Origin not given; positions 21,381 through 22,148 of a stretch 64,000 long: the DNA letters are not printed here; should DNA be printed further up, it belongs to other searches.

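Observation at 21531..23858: Polytopic membrane SPFH/band-7 protein co-transcribed with a secreted PA-IL-like lectin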

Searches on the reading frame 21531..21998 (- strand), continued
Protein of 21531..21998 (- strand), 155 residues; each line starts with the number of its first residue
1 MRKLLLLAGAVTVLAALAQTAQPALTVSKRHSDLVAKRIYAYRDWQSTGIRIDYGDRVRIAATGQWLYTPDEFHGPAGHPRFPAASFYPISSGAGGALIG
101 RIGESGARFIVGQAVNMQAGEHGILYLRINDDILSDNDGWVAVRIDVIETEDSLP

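Call 23: find_related_loci(query=A2, collection=genome_contigs, flank=5000)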
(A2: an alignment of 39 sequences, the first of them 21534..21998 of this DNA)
Query A2 (155 aa) in genome_contigs; peptide patterns used: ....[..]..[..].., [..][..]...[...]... (x = any residue, [..] = any of these).
155 stretches matched a pattern; 139 encode a relative of the query (tblastn E <= 1e-3); the best 80 are kept; 80 distinct loci.
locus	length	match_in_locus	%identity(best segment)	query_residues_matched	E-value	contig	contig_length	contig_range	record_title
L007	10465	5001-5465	95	1-155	4e-97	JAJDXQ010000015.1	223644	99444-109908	MAG: Caldilineaceae bacterium isolate jk18x27bins.44 k141_533005, whole genome shotgun sequence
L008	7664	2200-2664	95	1-155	3e-86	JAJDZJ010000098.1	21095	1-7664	MAG: Caldilineaceae bacterium isolate jk18x40bins.35 k141_1143356, whole genome shotgun sequence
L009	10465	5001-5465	81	1-155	1e-85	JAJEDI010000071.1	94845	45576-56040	MAG: Caldilineaceae bacterium isolate jk18xAbins.63 k141_303269, whole genome shotgun sequence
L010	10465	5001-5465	81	1-155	2e-84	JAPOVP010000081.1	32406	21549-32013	MAG: Caldilineaceae bacterium isolate COS1_bin_2 NODE_549_length_32406_cov_73.2022, whole genome shotgun sequence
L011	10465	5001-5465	80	1-155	4e-84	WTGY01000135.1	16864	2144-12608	MAG: Caldilineaceae bacterium isolate CO36405bin_14 NODE_877_length_16864_cov_38.172646, whole genome shotgun sequence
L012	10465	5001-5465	77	1-155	6e-83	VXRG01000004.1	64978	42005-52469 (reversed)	MAG: Caldilineaceae bacterium SB0664_bin_27 NODE_414_length_64978_cov_16.921122, whole genome shotgun sequence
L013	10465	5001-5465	81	1-155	7e-83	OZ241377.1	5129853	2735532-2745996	MAG: Caldilineaceae bacterium isolate c48d8a7a-b77d-4314-8545-a86a2dcb4724 genome assembly, chromosome: 1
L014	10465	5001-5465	78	1-155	1e-82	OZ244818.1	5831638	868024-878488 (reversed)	MAG: Caldilineaceae bacterium isolate bc376db2-45c5-4916-aed5-235db30d71dd genome assembly, chromosome: 1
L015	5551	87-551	79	1-155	2e-82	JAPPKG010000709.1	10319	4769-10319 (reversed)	MAG: Caldilineaceae bacterium isolate RHO2_bin_67 NODE_7378_length_10319_cov_27.375097, whole genome shotgun sequence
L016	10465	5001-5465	77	1-155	3e-82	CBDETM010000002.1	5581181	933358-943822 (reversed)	MAG: Caldilineaceae bacterium isolate 6b64165d-51f0-42fe-9188-3af62e021e19 genome assembly, contig: contig_2, whole geno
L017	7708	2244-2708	77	1-155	1e-81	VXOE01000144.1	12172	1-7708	MAG: Caldilineaceae bacterium SB0662_bin_25 NODE_4368_length_12172_cov_86.992325, whole genome shotgun sequence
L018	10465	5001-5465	77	1-155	1e-81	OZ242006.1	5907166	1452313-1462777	MAG: Caldilineaceae bacterium isolate bae19857-78f1-445b-b865-dfd914d151a3 genome assembly, chromosome: 1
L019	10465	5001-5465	79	1-155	2e-81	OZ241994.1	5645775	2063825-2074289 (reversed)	MAG: Caldilineaceae bacterium isolate 6436e655-f5e1-402a-b016-8a07f7acbd14 genome assembly, chromosome: 1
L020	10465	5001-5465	80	1-155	9e-82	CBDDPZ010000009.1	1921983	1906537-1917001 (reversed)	MAG: Caldilineaceae bacterium isolate f93c2c69-6aeb-4345-88ba-e13d141334d7 genome assembly, contig: contig_9, whole geno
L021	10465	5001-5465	79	1-155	8e-81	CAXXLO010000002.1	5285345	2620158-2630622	MAG: Caldilineaceae bacterium isolate 99c2e195-4bff-45e2-bb48-833f95f6ab02 genome assembly, contig: contig_2, whole geno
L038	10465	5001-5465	62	1-155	6e-56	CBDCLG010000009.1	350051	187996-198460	MAG: Caldilineaceae bacterium isolate 0ff925dc-6b74-4446-9203-77b5ed868497 genome assembly, contig: contig_9, whole geno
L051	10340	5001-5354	60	30-147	3e-45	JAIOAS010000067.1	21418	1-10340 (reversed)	MAG: Chloroflexota bacterium isolate S1bins155 c_000000000067, whole genome shotgun sequence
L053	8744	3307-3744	51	4-153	8e-45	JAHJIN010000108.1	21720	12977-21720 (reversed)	MAG: Chloroflexota bacterium isolate Modern_marine_rock_biofilm.mb.101 Modern_marine_roc.mb.101_k141_143814, whole genom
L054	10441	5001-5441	50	1-155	8e-45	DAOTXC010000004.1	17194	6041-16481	MAG TPA_asm: Anaerolineae bacterium isolate H19_217 k113_829, whole genome shotgun sequence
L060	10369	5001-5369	55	30-152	7e-44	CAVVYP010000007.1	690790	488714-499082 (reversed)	MAG: uncultured Chloroflexia bacterium isolate MFD03804.bin.2.161 genome assembly, contig: contig_23134, whole genome sh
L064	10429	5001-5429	52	4-149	4e-43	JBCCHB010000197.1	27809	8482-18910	MAG: Chloroflexota bacterium isolate P01_B01_bin.57 k141_2233470_length_27809_cov_34.1603, whole genome shotgun sequence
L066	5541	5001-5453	50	1-147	3e-43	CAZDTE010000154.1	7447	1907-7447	MAG TPA_asm: uncultured Ardenticatenales bacterium isolate binchicken_co275_99 genome assembly, contig: NODE_17183_lengt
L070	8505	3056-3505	47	4-155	3e-42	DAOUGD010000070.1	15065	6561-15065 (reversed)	MAG TPA_asm: Anaerolineae bacterium isolate R24_97 k131_1450895, whole genome shotgun sequence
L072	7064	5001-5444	47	4-153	9e-42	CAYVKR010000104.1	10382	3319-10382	MAG TPA_asm: uncultured Anaerolineales bacterium isolate binchicken_co17_395 genome assembly, contig: NODE_13741_length_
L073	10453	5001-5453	47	5-155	2e-41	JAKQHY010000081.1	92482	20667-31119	MAG: Chloroflexota bacterium isolate USDE_metabat.60 k141_786990, whole genome shotgun sequence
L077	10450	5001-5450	51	1-148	5e-41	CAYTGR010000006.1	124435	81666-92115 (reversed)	MAG TPA_asm: uncultured Anaerolineales bacterium isolate binchicken_co20_429 genome assembly, contig: NODE_371_length_12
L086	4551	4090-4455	52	31-152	6e-40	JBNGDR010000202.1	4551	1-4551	MAG: Anaerolineae bacterium isolate E05-034 bin59_IDBA_re-assembly_contigs.fa-202, whole genome shotgun sequence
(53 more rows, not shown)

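Call 25: predict_structure(alignment_id=A2)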
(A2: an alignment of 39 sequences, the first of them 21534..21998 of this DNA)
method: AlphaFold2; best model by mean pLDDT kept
length: 155 residues; sequences in the alignment: 39
mean_pLDDT: 84.2   pTM: 0.69
mean pLDDT of the five models: 84.2, 74.7, 74.7, 72.7, 64.8
residues with pLDDT >= 90: 89; 70-90: 37; 50-70: 19; < 50: 10
segments of 3 or more residues with pLDDT < 50: 28-35
pLDDT, mean of each block of 10 residues (from residue 1): 92 88 51 50 82 97 87 89 91 92 96 97 95 68 93 78
secondary structure, 60 per line:
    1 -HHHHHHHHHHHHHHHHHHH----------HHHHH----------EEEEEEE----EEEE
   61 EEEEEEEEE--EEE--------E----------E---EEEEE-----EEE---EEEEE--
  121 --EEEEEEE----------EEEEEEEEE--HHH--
elements in order: H2-20 H31-35 E46-52 E57-69 E72-74 E98-102 E108-110 E114-118 E123-129 E140-148

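Call 28: fold_search(model_id=the predicted structure, library=pdb)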
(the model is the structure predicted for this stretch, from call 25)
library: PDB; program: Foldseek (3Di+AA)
matches with E <= 10: 865; with E <= 0.001: 11
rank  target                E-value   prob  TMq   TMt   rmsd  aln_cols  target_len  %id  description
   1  1l7l                  2.2e-06  1.00  0.59  0.74   2.5       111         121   27  Crystal structure of Pseudomonas aeruginosa lectin 1 determined by single wavelength anomalous scattering phasing method (released 2002-12-11)
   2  2vxj_C                4.5e-06  1.00  0.60  0.77   2.1       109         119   28  CRYSTAL STRUCTURE OF PA-IL LECTIN COMPLEXED WITH AGAL13BGAL14GLC AT 1.9 A RESOLUTION (released 2008-09-16)
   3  2vxj_B                6.6e-06  1.00  0.59  0.76   2.3       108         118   26  CRYSTAL STRUCTURE OF PA-IL LECTIN COMPLEXED WITH AGAL13BGAL14GLC AT 1.9 A RESOLUTION (released 2008-09-16)
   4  4cp9_A                1.5e-05  1.00  0.59  0.74   2.3       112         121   27  Crystal structure OF lecA lectin complexed with a divalent galactoside at 1.65 angstrom (released 2014-10-08)
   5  2vxj_D                1.9e-05  1.00  0.60  0.76   2.2       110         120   27  CRYSTAL STRUCTURE OF PA-IL LECTIN COMPLEXED WITH AGAL13BGAL14GLC AT 1.9 A RESOLUTION (released 2008-09-16)
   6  2vxj_J                3.3e-05  1.00  0.60  0.76   2.2       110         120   27  CRYSTAL STRUCTURE OF PA-IL LECTIN COMPLEXED WITH AGAL13BGAL14GLC AT 1.9 A RESOLUTION (released 2008-09-16)
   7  5ofz_A                1.2e-04  1.00  0.53  0.67   2.7       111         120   26  PllA lectin, apo (released 2017-10-04)
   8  5odu_A                1.8e-04  1.00  0.56  0.70   3.1       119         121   25  PllA lectin, monosaccharide complex (released 2017-10-04)
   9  6ygq_D                2.4e-04  1.00  0.50  0.64   5.3       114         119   21  EclA N-terminal domain; PllA-like lectin (released 2021-04-07)
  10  6ygq_A                2.6e-04  1.00  0.52  0.65   5.2       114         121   21  EclA N-terminal domain; PllA-like lectin (released 2021-04-07)
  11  6ygq_B                3.6e-04  1.00  0.51  0.64   5.1       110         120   22  EclA N-terminal domain; PllA-like lectin (released 2021-04-07)
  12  5ev7                  1.0e-02  1.00  0.36  0.13   9.5       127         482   14  The crystal structure of a functionally unknown conserved protein mutant from Bacillus anthracis str. Ames (released 2015-12-09)
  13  4fca                  1.2e-02  1.00  0.35  0.12   8.9       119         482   14  The crystal structure of a functionally unknown conserved protein from Bacillus anthracis str. Ames. (released 2012-06-06)
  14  5kdn                  1.4e-02  0.97  0.33  0.12  10.8       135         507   12  ZmpB metallopeptidase from Clostridium perfringens (released 2017-01-11)
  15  5kdj_A                1.8e-02  0.98  0.35  0.12  10.6       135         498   12  ZmpB metallopeptidase from Clostridium perfringens (released 2017-01-11)
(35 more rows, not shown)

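Call 31: search_protein_families(library=pfam, proteins=[L070:1942-3021:+, L072:3884-4918:+, L086:2894-3913:+, L054:3846-4931:+, L066:4132-4983:+, L077:4178-4825:+, L038:2193-3098:+, L060:2898-4772:+], max_evalue=0.01)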
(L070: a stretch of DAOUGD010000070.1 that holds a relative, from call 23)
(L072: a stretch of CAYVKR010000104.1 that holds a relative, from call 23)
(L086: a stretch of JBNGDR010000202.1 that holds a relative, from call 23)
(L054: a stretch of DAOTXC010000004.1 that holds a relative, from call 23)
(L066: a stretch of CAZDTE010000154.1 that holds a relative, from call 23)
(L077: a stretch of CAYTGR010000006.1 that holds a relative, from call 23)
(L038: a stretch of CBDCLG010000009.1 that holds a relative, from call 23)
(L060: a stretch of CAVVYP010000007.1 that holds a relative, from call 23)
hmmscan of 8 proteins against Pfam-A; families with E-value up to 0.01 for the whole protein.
L070:1942-3021:+ (359 aa): 1 family
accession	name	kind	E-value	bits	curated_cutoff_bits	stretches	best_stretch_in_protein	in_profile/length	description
PF03372.29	Exo_endo_phos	-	2.4e-18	67.1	24.5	1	128-349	1-225/225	Endonuclease/Exonuclease/phosphatase family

L072:3884-4918:+ (344 aa): 1 family
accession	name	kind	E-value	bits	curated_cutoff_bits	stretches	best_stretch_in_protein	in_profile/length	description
PF03372.29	Exo_endo_phos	-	1.2e-24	87.7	24.5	1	113-326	1-225/225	Endonuclease/Exonuclease/phosphatase family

L086:2894-3913:+ (339 aa): 1 family
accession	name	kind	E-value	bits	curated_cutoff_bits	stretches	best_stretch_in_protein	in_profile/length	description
PF03372.29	Exo_endo_phos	-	2.6e-25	89.9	24.5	1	109-322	1-225/225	Endonuclease/Exonuclease/phosphatase family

L054:3846-4931:+ (361 aa): 1 family
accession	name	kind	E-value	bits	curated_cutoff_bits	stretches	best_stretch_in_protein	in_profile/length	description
PF03372.29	Exo_endo_phos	-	6e-25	88.7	24.5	1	135-350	1-225/225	Endonuclease/Exonuclease/phosphatase family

L066:4132-4983:+ (283 aa): 1 family
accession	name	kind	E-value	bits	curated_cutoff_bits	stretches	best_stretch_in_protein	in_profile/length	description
PF00696.33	AA_kinase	-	2.4e-24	86.8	24.9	1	16-253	2-232/234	Amino acid kinase family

L077:4178-4825:+ (215 aa): 0 families

L038:2193-3098:+ (301 aa): 0 families

L060:2898-4772:+ (624 aa): 2 families
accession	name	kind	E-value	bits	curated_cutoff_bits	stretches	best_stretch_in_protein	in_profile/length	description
PF01145.31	Band_7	-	4.5e-34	118.5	23.6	1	365-533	2-174/176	SPFH domain / Band 7 family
PF13421.11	Band_7_1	-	0.0038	17.3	24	1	452-517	139-206/211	SPFH domain-Band 7 family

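Call 65: search_protein_representatives(alignment_id=A2)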
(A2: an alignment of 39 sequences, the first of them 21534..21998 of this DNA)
Query: 39 sequences, 155 profile positions. Proteins with E-value up to 0.001 (for the whole library): 6949; up to 1e-10: 1504; up to 1e-30: 63. The best 150 are listed.
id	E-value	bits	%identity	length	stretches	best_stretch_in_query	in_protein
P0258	8.1e-70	249.3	-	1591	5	46-148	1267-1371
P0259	1.0e-65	236.0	-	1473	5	45-146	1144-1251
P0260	2.6e-61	221.7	-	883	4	45-147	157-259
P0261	4.0e-61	221.1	-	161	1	7-151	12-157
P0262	1.2e-60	219.6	-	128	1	28-151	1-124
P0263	2.4e-60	218.6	-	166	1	1-152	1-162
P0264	8.3e-60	216.8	-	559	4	36-150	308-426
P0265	1.1e-57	209.9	-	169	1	9-153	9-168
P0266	1.4e-57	209.6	-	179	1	10-152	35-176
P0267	3.8e-57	208.2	-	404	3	44-149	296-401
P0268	1.5e-56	206.2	-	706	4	36-148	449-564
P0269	5.6e-56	204.4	-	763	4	46-146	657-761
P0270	1.1e-54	200.2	-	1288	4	44-147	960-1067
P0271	3.1e-54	198.7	-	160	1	19-151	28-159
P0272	7.8e-54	197.4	-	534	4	45-147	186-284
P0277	4.1e-47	175.6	-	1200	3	46-152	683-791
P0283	6.9e-41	155.4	-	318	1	4-152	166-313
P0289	1.2e-38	148.1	-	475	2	42-149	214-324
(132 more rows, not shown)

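Call 66: search_protein_families(library=pfam, proteins=[P0258, P0259, P0260, P0264, P0268, P0270, P0277, P0283, P0289, P0267], max_evalue=0.001)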
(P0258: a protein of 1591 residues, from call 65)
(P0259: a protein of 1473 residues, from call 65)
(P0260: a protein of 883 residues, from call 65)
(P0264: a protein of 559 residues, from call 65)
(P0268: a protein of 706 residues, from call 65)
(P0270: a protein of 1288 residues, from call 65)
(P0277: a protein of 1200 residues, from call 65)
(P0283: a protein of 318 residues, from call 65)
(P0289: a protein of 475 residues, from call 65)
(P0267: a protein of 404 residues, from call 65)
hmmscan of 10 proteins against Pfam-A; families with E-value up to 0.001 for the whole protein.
P0258 (1591 aa): 2 families
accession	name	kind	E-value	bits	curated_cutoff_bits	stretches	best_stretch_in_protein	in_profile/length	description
PF13004.13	BACON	-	5.7e-38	129.1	25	6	749-800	2-61/61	Putative binding domain, N-terminal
PF19190.6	BACON_2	-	3.7e-16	59.3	25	0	723-798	4-86/94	Viral BACON domain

P0259 (1473 aa): 2 families
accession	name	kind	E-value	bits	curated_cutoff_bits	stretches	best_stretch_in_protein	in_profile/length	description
PF18911.6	PKD_4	-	3.3e-58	194.1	27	5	381-451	11-81/85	PKD domain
PF00801.26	PKD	-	2e-22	79.4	23.5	5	1264-1335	6-74/80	PKD domain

P0260 (883 aa): 1 family
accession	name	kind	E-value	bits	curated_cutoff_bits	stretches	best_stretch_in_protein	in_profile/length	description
PF06439.18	3keto-disac_hyd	-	5.5e-20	72.6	26.8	2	399-577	2-186/187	3-keto-disaccharide hydrolase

P0264 (559 aa): 2 families
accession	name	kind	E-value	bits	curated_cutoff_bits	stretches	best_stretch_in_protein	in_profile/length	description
PF07828.18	PA-IL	-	4.4e-14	53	22.5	0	448-556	9-116/121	PA-IL-like protein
PF17291.7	M60-like_N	-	5e-08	33.4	23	0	448-470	15-37/106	N-terminal domain of M60-like peptidases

P0268 (706 aa): 2 families
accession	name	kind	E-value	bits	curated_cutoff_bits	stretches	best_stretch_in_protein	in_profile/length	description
PF07828.18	PA-IL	-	3.9e-24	85.4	22.5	1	188-291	15-118/121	PA-IL-like protein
PF24856.1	AraA_central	-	1.4e-05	26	24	0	344-383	5-44/148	L-arabinose isomerase central domain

P0270 (1288 aa): 3 families
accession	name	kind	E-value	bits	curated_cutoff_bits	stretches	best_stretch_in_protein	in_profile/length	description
PF18911.6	PKD_4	-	7.2e-54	180.2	27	4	639-716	8-85/85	PKD domain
PF00801.26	PKD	-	5.3e-31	106.9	23.5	4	637-711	4-75/80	PKD domain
PF25788.1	Ig_Rha78A_N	-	0.00049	20.7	27.4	0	436-459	10-33/105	Rha78A-like, N-terminal immunoglobulin domain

P0277 (1200 aa): 1 family
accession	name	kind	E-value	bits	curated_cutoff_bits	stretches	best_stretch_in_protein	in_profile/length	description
PF00041.27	fn3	-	3.5e-08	34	25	1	131-202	10-78/84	Fibronectin type III domain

P0283 (318 aa): 2 families
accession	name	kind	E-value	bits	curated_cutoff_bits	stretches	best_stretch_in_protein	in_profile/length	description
PF24709.1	DUF7670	-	4.4e-10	40.4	29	1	24-140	5-113/118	Domain of unknown function (DUF7670)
PF07828.18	PA-IL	-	0.00021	21.7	22.5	1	209-307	14-116/121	PA-IL-like protein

P0289 (475 aa): 2 families
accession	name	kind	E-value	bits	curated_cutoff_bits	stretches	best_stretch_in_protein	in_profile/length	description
PF13530.11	SCP2_2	-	2.6e-05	25.2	23.2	0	444-473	14-43/105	Sterol carrier protein domain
PF13202.12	EF-hand_5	-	0.00016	21.4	25.9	1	145-164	3-22/25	EF hand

P0267 (404 aa): 2 families
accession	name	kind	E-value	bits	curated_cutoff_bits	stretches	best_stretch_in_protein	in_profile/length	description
PF07828.18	PA-IL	-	3.5e-13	50.1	22.5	1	163-264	15-118/121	PA-IL-like protein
PF13530.11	SCP2_2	-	7.4e-08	33.4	23.2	0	105-156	8-60/105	Sterol carrier protein domain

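Call 69: search_protein_families(library=pfam, proteins=[L051:3142-3768:+, L053:1417-2307:+, L086:1033-1893:+, L064:3104-3640:+, L070:128-895:+], max_evalue=0.01)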
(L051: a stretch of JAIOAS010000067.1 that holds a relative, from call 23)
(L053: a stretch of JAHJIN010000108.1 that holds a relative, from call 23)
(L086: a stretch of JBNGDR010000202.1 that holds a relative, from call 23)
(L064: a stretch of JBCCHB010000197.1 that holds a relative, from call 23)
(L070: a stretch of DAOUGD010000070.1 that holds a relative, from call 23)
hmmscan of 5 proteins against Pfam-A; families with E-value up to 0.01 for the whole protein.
L051:3142-3768:+ (208 aa): 6 families
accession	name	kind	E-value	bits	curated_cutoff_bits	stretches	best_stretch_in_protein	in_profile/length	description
PF00072.30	Response_reg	-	2.1e-24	86.2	30.2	1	6-118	1-111/111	Response regulator receiver domain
PF00196.25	GerE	-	1.5e-22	79.4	23.5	1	147-203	1-57/57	Bacterial regulatory proteins, luxR family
PF08281.18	Sigma70_r4_2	-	7.9e-08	32.3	25.7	1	147-191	9-54/54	Sigma-70, region 4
PF04545.22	Sigma70_r4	-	0.0002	21.3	24.1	1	147-191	3-48/50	Sigma-70, region 4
PF13384.12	HTH_23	-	0.00048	20.3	24.6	1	153-180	7-34/50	Homeodomain-like domain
PF13518.12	HTH_28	-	0.0028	18.2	25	0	155-185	4-34/52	Helix-turn-helix domain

L053:1417-2307:+ (296 aa): 0 families

L086:1033-1893:+ (286 aa): 1 family
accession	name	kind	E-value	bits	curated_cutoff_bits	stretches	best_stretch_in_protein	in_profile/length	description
PF02517.21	Rce1-like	-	1.2e-15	58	22.4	1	182-275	5-93/93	Type II CAAX prenyl endopeptidase Rce1-like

L064:3104-3640:+ (178 aa): 0 families

L070:128-895:+ (255 aa): 2 families
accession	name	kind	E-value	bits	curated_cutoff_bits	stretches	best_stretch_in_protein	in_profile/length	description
PF01557.24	FAA_hydrolase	-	1.5e-77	260.6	23.9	1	57-255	1-214/214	Fumarylacetoacetate (FAA) hydrolase C-terminal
PF10370.14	Rv2993c-like_N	-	0.00034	21.9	21.3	1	4-52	2-50/50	Rv2993c-like, N-terminal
